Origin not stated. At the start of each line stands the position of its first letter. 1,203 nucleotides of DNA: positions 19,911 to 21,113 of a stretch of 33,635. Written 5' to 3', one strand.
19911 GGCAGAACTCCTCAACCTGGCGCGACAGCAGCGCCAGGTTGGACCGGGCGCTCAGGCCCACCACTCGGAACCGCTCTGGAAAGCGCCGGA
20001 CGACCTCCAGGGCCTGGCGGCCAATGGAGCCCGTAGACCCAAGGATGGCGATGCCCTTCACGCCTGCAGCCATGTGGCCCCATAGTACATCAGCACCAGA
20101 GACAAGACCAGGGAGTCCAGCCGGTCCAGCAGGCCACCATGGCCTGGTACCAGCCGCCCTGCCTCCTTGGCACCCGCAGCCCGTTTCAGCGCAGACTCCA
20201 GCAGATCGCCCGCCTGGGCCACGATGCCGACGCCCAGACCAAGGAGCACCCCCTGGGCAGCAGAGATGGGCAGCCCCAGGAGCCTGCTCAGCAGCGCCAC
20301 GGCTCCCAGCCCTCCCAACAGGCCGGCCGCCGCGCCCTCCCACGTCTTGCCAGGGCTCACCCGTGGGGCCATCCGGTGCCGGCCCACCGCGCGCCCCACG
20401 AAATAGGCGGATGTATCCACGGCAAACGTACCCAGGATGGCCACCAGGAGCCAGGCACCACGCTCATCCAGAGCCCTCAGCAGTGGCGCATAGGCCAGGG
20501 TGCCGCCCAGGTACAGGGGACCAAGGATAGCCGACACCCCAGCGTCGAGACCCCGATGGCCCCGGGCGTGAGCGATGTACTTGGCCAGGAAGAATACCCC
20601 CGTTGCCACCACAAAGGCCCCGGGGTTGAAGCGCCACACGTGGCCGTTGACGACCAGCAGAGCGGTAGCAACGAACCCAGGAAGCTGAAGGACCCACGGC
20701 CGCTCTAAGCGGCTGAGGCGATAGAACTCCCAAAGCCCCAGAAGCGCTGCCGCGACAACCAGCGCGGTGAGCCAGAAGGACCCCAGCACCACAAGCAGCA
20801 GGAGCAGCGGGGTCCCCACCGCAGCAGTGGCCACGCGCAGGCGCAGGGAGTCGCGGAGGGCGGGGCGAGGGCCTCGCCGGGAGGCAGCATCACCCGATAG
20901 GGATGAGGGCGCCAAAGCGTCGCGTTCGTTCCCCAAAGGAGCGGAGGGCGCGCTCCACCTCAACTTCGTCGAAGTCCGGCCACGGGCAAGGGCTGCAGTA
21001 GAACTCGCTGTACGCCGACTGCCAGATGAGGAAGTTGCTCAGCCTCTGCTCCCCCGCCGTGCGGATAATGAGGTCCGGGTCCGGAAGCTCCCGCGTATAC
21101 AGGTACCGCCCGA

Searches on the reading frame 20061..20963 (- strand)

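Call 23: search_protein_families(library=pfam, proteins=[window:20061-20963:-], max_evalue=0.0001)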
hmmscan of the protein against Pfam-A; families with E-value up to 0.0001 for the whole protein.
window:20061-20963:- (301 aa): 1 family
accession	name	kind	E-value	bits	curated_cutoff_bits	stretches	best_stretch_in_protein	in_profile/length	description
PF01148.25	CTP_transf_1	-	3.2e-54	185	24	1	43-294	3-259/264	Cytidylyltransferase family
